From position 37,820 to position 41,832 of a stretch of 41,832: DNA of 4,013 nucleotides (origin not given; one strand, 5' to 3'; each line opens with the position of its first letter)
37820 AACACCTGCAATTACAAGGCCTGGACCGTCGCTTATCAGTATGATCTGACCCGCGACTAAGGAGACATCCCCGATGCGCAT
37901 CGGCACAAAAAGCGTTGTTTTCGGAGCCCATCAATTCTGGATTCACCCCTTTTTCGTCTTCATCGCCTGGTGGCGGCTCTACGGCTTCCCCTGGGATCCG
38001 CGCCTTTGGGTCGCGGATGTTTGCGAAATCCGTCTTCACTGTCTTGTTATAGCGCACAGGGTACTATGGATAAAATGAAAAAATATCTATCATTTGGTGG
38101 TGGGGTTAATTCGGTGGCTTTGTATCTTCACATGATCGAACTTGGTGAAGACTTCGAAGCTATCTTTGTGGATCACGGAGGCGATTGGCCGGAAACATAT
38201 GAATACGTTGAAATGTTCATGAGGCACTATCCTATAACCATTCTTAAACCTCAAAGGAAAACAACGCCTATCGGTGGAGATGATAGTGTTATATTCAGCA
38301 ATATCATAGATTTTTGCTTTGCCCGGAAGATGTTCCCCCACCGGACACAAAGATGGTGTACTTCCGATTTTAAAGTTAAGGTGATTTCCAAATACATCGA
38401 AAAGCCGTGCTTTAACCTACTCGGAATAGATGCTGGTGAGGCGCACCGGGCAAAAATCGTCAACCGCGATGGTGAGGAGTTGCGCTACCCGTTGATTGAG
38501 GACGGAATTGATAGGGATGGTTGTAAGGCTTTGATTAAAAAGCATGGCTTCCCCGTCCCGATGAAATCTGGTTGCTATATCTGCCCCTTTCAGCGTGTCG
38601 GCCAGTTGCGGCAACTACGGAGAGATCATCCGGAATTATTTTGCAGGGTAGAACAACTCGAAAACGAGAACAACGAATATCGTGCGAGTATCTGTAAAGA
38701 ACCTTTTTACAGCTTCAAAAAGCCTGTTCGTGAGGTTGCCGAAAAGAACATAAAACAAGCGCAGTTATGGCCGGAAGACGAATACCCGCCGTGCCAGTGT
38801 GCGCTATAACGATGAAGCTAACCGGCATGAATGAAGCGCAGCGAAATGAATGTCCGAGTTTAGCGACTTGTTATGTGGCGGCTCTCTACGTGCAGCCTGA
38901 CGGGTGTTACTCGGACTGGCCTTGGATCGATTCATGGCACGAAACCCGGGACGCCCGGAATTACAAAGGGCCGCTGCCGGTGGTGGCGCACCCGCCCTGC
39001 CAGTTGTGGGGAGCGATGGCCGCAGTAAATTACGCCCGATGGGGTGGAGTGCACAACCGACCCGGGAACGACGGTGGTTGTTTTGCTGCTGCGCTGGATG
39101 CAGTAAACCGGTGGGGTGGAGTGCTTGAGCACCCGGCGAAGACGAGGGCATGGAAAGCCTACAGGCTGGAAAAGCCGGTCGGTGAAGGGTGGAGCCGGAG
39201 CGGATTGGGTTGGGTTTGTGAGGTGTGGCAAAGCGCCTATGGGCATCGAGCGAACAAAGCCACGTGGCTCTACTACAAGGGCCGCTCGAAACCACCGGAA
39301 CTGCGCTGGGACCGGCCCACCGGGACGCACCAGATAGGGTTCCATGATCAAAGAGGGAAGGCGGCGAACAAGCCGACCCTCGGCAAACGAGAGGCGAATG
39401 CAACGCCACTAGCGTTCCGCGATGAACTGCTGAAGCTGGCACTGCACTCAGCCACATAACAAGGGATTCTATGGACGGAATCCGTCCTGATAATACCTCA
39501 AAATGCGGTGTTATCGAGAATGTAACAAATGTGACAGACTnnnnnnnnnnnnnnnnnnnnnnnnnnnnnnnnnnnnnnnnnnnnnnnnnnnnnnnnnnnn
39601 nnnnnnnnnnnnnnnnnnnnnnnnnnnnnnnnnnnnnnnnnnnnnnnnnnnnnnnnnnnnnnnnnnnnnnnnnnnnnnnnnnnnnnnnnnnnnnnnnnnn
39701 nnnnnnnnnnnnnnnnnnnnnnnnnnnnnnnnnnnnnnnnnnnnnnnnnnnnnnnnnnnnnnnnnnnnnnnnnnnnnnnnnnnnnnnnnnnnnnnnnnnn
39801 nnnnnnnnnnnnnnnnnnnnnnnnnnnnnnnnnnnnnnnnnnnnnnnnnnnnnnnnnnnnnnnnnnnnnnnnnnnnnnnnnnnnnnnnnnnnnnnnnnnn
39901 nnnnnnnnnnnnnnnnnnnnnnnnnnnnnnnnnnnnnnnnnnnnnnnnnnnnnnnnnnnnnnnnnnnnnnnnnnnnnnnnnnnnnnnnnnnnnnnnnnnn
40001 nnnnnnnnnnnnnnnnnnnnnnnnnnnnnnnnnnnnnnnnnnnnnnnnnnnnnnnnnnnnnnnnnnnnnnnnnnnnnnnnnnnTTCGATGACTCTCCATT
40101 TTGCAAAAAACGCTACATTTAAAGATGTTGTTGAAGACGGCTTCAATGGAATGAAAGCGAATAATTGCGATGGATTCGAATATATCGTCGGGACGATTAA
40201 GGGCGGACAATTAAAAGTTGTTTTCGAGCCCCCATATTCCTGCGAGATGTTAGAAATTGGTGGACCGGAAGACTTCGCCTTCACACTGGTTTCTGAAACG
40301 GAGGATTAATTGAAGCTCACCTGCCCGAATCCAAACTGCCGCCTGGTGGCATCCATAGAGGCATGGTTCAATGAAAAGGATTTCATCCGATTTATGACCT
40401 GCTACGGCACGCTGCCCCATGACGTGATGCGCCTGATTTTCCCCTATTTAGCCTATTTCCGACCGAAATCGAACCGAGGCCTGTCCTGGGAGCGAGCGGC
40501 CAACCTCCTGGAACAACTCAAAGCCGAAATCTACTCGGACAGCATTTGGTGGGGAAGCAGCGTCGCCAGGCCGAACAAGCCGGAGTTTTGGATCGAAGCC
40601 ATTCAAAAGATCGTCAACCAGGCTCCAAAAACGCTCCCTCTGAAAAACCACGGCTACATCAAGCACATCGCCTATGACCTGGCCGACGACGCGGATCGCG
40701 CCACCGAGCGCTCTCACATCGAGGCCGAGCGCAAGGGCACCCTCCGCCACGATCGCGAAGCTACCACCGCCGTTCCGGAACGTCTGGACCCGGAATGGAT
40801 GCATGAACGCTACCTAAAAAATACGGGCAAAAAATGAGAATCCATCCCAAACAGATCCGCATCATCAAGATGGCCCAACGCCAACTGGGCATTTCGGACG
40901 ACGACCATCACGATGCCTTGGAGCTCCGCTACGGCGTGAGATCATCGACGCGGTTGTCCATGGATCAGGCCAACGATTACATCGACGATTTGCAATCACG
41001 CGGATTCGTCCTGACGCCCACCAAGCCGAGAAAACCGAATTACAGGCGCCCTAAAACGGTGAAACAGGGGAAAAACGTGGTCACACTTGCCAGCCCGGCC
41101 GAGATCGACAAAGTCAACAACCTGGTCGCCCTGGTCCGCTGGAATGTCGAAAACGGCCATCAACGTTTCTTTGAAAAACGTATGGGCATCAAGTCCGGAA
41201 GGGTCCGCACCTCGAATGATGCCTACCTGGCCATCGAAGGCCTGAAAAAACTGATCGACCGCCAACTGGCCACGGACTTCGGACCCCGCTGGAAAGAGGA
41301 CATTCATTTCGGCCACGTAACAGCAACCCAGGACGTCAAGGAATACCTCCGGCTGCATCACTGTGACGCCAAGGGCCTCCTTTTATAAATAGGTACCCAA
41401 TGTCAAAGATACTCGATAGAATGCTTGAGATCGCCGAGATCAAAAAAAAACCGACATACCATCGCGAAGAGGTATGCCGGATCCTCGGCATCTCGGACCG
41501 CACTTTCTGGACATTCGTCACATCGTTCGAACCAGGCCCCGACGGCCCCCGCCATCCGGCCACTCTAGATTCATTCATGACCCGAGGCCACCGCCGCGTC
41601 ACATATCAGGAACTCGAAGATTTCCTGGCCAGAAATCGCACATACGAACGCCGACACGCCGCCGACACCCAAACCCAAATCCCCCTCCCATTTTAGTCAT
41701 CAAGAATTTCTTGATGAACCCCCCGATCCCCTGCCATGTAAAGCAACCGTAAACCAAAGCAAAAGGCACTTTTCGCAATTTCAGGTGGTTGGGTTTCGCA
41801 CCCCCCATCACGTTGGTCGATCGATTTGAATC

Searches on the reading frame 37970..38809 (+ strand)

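Call 26: search_protein_families(library=pfam, proteins=[window:37970-38809:+], max_evalue=0.01)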
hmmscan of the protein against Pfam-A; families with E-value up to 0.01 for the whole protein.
window:37970-38809:+ (279 aa): 1 family
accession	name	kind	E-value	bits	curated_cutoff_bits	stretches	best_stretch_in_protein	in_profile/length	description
PF01507.26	PAPS_reduct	-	4.3e-05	24.1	22.5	1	40-96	4-60/175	Phosphoadenosine phosphosulfate reductase domain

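Call 92: search_protein_families(library=phrogs, proteins=[window:37970-38809:+], max_evalue=0.01)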
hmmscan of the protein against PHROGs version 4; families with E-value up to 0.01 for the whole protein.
window:37970-38809:+ (279 aa): 3 families
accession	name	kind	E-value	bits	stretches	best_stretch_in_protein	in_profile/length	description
phrog_424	-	moron, auxiliary metabolic gene and host takeover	4.6e-40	139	1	32-242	157-379/460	phosphoadenosine phosphosulfate reductase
phrog_15238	-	unknown function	4.7e-09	37.4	1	34-87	10-64/215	-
phrog_28782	-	unknown function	1.4e-08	36.1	1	150-231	11-94/154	-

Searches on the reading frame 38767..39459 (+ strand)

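Call 26: search_protein_families(library=pfam, proteins=[window:38767-39459:+], max_evalue=0.01)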
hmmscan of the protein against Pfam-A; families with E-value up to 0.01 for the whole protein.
window:38767-39459:+ (230 aa): 0 families

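Call 92: search_protein_families(library=phrogs, proteins=[window:38767-39459:+], max_evalue=0.01)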
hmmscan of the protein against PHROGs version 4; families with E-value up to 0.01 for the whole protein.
window:38767-39459:+ (230 aa): 1 family
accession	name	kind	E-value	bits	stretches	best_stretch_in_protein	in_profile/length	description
phrog_12600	-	unknown function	4.4e-63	213.4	1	36-226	3-192/203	-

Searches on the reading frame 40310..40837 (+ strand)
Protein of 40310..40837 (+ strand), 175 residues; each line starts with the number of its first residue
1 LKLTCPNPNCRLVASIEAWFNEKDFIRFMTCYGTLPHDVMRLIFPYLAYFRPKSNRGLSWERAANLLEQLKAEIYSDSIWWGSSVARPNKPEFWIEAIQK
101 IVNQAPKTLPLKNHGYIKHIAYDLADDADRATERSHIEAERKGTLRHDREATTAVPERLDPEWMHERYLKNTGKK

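Call 26: search_protein_families(library=pfam, proteins=[window:40310-40837:+], max_evalue=0.01)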
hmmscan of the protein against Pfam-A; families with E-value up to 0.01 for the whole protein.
window:40310-40837:+ (175 aa): 0 families

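Call 92: search_protein_families(library=phrogs, proteins=[window:40310-40837:+], max_evalue=0.01)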
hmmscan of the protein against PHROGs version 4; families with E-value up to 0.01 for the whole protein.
window:40310-40837:+ (175 aa): 2 families
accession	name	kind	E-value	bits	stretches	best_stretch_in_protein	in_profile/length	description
phrog_2161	-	unknown function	3.2e-21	77.2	1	1-158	2-161/191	-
phrog_9832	-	unknown function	2.8e-12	47.9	1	1-158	1-156/223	-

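Call 93: search_protein_families(library=ncbifam, proteins=[window:40310-40837:+], max_evalue=0.01)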
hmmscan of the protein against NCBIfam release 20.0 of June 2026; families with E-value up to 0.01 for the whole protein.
window:40310-40837:+ (175 aa): 0 families

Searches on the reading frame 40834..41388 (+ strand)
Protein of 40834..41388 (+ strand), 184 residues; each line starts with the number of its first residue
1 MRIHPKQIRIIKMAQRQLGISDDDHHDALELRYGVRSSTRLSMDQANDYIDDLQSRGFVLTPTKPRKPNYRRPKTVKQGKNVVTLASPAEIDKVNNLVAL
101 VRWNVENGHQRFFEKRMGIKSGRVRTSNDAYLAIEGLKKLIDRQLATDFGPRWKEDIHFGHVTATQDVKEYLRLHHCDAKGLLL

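Call 26: search_protein_families(library=pfam, proteins=[window:40834-41388:+], max_evalue=0.01)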
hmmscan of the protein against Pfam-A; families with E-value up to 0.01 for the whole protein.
window:40834-41388:+ (184 aa): 1 family
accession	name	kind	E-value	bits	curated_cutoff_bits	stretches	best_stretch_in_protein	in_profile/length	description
PF06252.17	GemA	-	1.2e-10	42.8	27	1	21-143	2-119/119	Bacteriophage Mu, GemA protein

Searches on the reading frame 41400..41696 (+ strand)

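Call 47: search_protein_families(library=pfam, proteins=[window:41400-41696:+], max_evalue=0.01)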
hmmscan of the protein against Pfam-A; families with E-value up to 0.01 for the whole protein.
window:41400-41696:+ (98 aa): 2 families
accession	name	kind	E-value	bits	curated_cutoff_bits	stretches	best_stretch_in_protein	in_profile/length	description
PF12728.13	HTH_17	-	0.00026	21.6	27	0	23-38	5-20/51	Helix-turn-helix domain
PF13384.12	HTH_23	-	0.0076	16.5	24.6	0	22-50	20-49/50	Homeodomain-like domain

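Call 92: search_protein_families(library=phrogs, proteins=[window:41400-41696:+], max_evalue=0.01)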
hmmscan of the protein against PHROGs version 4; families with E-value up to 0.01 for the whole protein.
window:41400-41696:+ (98 aa): 2 families
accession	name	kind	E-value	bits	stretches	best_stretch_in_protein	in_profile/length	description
phrog_66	-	integration and excision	0.00033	21.4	1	13-91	87-155/412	excisionase and transcriptional regulator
phrog_668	-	DNA, RNA and nucleotide metabolism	0.0088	16.7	0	11-41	50-85/181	HTH DNA binding protein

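Call 93: search_protein_families(library=ncbifam, proteins=[window:41400-41696:+], max_evalue=0.01)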
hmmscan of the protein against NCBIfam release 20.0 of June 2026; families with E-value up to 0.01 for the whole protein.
window:41400-41696:+ (98 aa): 1 family
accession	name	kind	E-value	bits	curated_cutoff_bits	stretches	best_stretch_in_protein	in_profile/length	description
TIGR01764.1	excise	domain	0.0029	17.9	28.8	0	56-77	27-48/49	excisionase family DNA-binding protein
